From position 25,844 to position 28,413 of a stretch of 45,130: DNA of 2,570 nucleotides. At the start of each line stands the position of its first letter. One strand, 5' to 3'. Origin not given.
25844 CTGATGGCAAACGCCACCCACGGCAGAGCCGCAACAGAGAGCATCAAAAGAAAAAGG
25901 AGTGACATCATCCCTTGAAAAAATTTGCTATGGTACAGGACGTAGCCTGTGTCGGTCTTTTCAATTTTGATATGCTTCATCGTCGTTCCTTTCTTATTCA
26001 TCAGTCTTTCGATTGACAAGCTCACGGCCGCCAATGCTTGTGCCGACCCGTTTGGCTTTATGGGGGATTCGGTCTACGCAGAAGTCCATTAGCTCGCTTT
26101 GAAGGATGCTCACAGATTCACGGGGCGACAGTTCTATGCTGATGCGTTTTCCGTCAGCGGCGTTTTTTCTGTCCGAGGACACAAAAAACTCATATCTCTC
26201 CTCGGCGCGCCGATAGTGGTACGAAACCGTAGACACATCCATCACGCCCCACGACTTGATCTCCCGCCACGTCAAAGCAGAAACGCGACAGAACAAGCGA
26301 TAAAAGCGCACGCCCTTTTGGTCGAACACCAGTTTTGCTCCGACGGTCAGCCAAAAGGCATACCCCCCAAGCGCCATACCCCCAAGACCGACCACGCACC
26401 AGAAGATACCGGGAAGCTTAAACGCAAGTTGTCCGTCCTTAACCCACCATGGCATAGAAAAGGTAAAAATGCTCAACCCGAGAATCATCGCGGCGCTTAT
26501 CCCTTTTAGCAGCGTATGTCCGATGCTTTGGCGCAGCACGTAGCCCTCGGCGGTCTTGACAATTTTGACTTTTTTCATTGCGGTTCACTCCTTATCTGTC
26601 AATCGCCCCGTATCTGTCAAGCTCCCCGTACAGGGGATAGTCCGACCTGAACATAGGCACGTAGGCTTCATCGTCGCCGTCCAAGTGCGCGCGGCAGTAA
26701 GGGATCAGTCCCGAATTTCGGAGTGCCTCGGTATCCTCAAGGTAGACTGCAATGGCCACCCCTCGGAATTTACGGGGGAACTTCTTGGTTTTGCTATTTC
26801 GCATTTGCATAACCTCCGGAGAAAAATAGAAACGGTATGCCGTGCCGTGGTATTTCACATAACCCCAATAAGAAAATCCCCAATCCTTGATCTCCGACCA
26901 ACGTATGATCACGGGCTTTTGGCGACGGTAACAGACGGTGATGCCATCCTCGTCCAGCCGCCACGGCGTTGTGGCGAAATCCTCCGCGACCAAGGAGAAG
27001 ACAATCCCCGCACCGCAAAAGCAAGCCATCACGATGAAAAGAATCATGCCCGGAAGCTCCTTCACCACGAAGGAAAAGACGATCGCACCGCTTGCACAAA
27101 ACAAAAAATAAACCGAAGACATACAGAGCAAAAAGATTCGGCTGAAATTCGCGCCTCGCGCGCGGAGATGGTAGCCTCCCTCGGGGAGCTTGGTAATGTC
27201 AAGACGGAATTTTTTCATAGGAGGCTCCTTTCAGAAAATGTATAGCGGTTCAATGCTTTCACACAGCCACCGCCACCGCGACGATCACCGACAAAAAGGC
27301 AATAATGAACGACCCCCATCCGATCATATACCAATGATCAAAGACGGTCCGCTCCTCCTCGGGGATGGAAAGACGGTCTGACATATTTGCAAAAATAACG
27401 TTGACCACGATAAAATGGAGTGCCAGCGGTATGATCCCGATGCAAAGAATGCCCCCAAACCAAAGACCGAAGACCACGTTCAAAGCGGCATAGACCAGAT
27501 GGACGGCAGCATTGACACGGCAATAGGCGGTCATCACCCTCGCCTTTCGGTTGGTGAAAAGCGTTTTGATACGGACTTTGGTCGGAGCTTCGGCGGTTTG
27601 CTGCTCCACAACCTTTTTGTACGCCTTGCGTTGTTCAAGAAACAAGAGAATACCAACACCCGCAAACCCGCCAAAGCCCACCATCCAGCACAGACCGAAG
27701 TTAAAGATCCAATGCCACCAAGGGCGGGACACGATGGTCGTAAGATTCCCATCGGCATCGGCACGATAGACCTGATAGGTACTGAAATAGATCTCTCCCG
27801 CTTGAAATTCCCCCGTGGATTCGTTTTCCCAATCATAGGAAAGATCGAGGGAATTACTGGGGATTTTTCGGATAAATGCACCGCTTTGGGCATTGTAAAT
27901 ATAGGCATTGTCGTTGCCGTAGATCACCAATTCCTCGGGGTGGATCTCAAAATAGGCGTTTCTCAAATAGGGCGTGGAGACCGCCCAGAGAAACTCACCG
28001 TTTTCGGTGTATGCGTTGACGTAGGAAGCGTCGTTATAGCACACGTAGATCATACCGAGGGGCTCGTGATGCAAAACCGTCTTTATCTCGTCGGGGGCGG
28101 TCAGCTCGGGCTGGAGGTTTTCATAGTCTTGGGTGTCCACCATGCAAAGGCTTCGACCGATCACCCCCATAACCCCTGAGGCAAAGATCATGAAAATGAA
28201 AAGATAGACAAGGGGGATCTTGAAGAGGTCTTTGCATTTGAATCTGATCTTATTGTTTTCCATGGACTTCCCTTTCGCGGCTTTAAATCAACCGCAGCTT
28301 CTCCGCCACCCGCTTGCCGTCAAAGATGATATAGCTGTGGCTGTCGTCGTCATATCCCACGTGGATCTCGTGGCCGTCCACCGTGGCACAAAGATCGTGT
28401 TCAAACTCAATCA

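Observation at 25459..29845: Six-gene cluster of uncharacterised membrane proteins (four divergent paralogs plus two larger proteins) directly downstream of flotillin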

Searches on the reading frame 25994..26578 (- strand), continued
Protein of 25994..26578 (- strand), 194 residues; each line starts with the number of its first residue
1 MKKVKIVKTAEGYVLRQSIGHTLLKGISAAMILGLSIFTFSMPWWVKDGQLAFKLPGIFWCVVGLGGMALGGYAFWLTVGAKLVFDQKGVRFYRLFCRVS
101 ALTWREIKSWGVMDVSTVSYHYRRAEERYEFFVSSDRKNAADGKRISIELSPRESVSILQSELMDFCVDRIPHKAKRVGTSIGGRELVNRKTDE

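Call 77: find_encoding_contigs(protein=P0443, flank=10000, max_places=3)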
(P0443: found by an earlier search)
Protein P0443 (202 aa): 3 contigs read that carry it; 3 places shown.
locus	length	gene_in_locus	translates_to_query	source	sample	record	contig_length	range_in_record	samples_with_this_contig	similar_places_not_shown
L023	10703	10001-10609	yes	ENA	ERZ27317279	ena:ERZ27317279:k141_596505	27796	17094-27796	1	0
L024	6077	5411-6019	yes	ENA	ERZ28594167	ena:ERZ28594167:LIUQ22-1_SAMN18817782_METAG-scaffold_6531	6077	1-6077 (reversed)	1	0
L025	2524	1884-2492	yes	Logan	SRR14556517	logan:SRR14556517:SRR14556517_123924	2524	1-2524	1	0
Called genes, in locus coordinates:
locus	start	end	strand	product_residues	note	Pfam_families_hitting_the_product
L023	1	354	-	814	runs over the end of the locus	PF01391:Collagen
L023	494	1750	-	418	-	PF06134:RhaA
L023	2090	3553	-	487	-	-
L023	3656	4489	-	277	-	PF11967:RecO_N, PF02565:RecO_C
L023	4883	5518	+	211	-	PF02607:B12-binding_2, PF02310:B12-binding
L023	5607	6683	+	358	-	PF01208:URO-D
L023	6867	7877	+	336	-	PF01208:URO-D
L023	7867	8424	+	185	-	PF10050:DUF2284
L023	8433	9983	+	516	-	PF00111:Fer2 (weak), PF17651:Raco_middle, PF14574:RACo_C_ter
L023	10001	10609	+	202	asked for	-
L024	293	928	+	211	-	PF02607:B12-binding_2, PF02310:B12-binding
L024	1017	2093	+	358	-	PF01208:URO-D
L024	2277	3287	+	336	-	PF01208:URO-D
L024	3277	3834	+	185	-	PF10050:DUF2284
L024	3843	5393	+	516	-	PF00111:Fer2 (weak), PF17651:Raco_middle, PF14574:RACo_C_ter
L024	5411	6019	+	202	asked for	-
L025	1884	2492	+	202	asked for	-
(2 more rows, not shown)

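Call 81: search_dna_similar(query=window:25994-26578:-, collection=plasmids, mode=protein, max_evalue=0.001, max_rows=8)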
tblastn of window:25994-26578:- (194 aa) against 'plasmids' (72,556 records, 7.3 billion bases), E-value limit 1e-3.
No match.

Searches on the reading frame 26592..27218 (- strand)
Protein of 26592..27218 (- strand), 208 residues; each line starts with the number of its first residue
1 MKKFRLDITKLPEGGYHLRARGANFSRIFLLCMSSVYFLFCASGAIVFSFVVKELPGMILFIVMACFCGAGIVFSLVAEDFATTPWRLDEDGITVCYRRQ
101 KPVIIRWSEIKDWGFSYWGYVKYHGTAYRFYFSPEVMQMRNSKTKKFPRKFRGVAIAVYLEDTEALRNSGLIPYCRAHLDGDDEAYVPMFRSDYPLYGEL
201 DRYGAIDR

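Call 3: search_protein_families(library=pfam, max_evalue=1, proteins=[window:26592-27218:-])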
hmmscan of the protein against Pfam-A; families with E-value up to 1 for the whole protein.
window:26592-27218:- (208 aa): 2 families
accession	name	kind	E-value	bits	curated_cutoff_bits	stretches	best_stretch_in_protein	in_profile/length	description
PF25816.1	RamC_N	-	0.022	14.7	27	1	118-168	55-103/191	RamC, N-terminal domain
PF10756.15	bPH_6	-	0.17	12.3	22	0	88-192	6-54/73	Bacterial PH domain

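Call 4: search_protein_families(library=ncbifam, max_evalue=1, proteins=[window:26592-27218:-])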
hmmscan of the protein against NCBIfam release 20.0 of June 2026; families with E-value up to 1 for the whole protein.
window:26592-27218:- (208 aa): 2 families
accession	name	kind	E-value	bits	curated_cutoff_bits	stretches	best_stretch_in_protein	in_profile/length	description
NF041635.1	STM3941_fam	subfamily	0.01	15.8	40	1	35-112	10-89/157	STM3941 family protein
NF038151.1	lanthi_synth_III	equivalog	0.22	9.8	575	1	118-168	78-126/833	class III lanthionine synthetase LanKC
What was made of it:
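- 26592..27218 (-): P3, 208 aa: family A paralog. Weak bPH_6 (E 0.17) and STM3941_fam (E 0.01) hints (calls 3, 4).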

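Call 50: find_related_loci(query=A4, collection=genome_contigs, flank=10000)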
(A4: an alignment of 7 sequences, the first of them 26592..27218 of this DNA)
Query A4 (208 aa) in genome_contigs; peptide patterns used: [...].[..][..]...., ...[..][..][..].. (x = any residue, [..] = any of these).
58 stretches matched a pattern; 2 encode a relative of the query (tblastn E <= 1e-3); 2 distinct loci.
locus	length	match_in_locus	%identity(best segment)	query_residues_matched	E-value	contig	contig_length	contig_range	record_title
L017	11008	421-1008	67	5-204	3e-85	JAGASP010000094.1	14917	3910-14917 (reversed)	MAG: Clostridia bacterium isolate RGIG8736 Water_deer_Colon-4__c261789, whole genome shotgun sequence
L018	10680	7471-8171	49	1-193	4e-48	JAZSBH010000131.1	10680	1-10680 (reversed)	MAG: Eubacteriales bacterium isolate T1900044928_TS20190394.MAGScoT_cleanbin_000046 SGB_3400_k141_1800924, whole genome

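Call 55: search_protein_families(library=padloc, max_evalue=0.1, proteins=[window:26592-27218:-])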
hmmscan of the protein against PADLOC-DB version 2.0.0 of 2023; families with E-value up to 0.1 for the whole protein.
window:26592-27218:- (208 aa): 0 families

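Call 56: search_protein_families(library=phrogs, max_evalue=0.1, proteins=[window:26592-27218:-])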
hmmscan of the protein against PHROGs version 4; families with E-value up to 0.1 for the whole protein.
window:26592-27218:- (208 aa): 0 families

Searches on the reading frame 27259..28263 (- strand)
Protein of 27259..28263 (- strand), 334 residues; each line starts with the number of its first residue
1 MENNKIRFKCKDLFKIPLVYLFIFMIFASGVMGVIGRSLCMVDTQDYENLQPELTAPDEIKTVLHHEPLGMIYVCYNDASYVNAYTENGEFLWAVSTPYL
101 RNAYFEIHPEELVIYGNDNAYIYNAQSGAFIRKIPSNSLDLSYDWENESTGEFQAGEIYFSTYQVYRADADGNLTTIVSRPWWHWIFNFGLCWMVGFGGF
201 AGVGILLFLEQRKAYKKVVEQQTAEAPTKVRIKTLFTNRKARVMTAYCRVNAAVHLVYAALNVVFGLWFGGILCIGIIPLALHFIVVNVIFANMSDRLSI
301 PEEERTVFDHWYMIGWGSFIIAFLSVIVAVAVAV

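Call 3: search_protein_families(library=pfam, max_evalue=1, proteins=[window:27259-28263:-])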
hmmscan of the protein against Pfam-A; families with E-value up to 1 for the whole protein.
window:27259-28263:- (334 aa): 1 family
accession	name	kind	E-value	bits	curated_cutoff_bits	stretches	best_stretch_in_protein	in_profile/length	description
PF11189.13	DUF2973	-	0.074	13.6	22.2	1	17-55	3-39/68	Protein of unknown function (DUF2973)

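Call 4: search_protein_families(library=ncbifam, max_evalue=1, proteins=[window:27259-28263:-])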
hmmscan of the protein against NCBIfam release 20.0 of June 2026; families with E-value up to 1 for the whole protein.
window:27259-28263:- (334 aa): 0 families

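Call 32: find_homologous_proteins(query=window:27259-28263:-, max_evalue=0.001)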
Query window:27259-28263:- (334 aa): 127 proteins with E <= 0.001 among 978 candidates; the best 120 are listed.
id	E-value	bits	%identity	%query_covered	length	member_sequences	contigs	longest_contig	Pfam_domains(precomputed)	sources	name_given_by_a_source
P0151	1.6e-227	772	100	100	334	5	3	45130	-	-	-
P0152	8.5e-114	398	54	95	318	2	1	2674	-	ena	-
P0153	1.3e-112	395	52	94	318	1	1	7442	-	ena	-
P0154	1.8e-112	394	52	94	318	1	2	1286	-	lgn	-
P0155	2.1e-112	394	53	94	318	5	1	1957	-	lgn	-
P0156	4.7e-112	393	52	94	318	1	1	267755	-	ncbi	-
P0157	1.0e-111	392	53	96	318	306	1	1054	-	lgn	-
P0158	3.4e-111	390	54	96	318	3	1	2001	-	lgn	-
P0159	3.7e-111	390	54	90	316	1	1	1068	-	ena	-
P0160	1.7e-110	388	53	90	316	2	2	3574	-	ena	-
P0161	1.3e-108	381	52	95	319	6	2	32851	-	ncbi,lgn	-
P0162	1.7e-107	378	52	94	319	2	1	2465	-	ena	-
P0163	4.7e-107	376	53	88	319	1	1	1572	-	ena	-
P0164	5.0e-106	373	52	95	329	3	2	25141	-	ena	-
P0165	1.2e-104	368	50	95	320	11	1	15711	-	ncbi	-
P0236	4.8e-77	278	45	93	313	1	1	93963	-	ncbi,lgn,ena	-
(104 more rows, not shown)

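Call 33: find_encoding_contigs(protein=P0156, flank=8000, max_places=2)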
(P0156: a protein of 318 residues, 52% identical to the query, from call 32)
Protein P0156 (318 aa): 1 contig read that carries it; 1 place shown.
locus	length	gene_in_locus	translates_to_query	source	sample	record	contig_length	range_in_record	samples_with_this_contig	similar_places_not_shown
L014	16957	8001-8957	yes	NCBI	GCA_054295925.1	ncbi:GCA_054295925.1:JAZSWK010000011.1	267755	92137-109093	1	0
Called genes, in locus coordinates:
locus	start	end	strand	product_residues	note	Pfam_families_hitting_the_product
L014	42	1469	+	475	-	PF01938:TRAM (weak), PF05958:tRNA_U5-meth_tr, PF03602:Cons_hypoth95 (weak), PF05175:MTS (weak), PF13847:Methyltransf_31, PF13649:Methyltransf_25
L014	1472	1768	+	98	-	-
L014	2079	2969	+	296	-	PF09234:DUF1963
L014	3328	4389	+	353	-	-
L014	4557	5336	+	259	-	-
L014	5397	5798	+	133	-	PF14300:DMP19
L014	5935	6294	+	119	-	-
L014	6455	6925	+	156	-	-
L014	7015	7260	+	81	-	-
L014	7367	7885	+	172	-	PF13302:Acetyltransf_3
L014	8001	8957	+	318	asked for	-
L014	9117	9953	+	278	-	PF14137:DUF4304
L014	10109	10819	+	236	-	PF00520:Ion_trans, PF07885:Ion_trans_2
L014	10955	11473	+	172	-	PF13302:Acetyltransf_3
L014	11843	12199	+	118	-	-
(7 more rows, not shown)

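Call 34: find_encoding_contigs(protein=P0236, flank=8000, max_places=2)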
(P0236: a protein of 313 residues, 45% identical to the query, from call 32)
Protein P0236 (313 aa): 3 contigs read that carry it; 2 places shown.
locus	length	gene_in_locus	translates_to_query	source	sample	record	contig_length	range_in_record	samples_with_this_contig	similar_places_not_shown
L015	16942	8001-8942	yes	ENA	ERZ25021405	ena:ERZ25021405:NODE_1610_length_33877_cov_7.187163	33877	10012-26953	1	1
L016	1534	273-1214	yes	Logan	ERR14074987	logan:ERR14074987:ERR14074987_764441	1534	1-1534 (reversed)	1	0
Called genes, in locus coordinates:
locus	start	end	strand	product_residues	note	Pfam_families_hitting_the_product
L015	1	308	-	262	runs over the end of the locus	PF02754:CCG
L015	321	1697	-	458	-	PF00206:Lyase_1, PF10415:FumaraseC_C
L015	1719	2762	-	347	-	PF00056:Ldh_1_N, PF02056:Glyco_hydro_4 (faint), PF02866:Ldh_1_C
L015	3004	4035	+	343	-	PF13177:DNA_pol3_delta2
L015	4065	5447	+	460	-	PF04468:PSP1, PF28472:PSP1_3rd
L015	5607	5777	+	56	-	PF00037:Fer4, PF13237:Fer4_10, PF14697:Fer4_21, PF12838:Fer4_7, PF13187:Fer4_9, PF12797:Fer4_2, PF00037:Fer4, PF12837:Fer4_6, +7 more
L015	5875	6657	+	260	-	PF05175:MTS, PF02475:TRM5-TYW2_MTfase (weak), PF03602:Cons_hypoth95 (weak), PF13649:Methyltransf_25 (weak), PF08241:Methyltransf_11 (weak), PF01170:UPF0020 (faint)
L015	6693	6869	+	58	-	-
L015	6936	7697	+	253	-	PF01171:ATP_bind_3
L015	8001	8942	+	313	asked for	-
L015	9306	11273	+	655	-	PF04055:Radical_SAM (faint), PF08497:Radical_SAM_N, PF11842:DUF3362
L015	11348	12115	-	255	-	PF02311:AraC_binding (weak), PF07883:Cupin_2 (weak), PF12833:HTH_18, PF00165:HTH_AraC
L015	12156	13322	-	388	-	PF00657:Lipase_GDSL, PF13472:Lipase_GDSL_2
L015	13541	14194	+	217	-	PF08713:DNA_alkylation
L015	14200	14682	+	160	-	PF00293:NUDIX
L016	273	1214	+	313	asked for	-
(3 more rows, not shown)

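Call 55: search_protein_families(library=padloc, max_evalue=0.1, proteins=[window:27259-28263:-])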
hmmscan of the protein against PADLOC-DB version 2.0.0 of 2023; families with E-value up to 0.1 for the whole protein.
window:27259-28263:- (334 aa): 0 families

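Call 56: search_protein_families(library=phrogs, max_evalue=0.1, proteins=[window:27259-28263:-])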
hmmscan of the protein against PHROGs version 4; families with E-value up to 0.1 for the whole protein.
window:27259-28263:- (334 aa): 0 families

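Call 60: search_solved_structures(query=A6, max_evalue=10)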
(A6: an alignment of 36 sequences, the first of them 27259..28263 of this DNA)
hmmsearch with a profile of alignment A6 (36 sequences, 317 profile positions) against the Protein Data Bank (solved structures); distinct sequences matched with E-value up to 10: 3.
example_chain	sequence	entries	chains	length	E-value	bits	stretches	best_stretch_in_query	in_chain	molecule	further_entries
6kxm_A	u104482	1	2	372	0.18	14.2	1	109-139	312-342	Family 18 chitinase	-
6kxn_A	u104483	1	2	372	0.18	14.2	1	109-139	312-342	Family 18 chitinase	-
6kst_A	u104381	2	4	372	0.18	14.2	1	109-139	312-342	Family 18 chitinase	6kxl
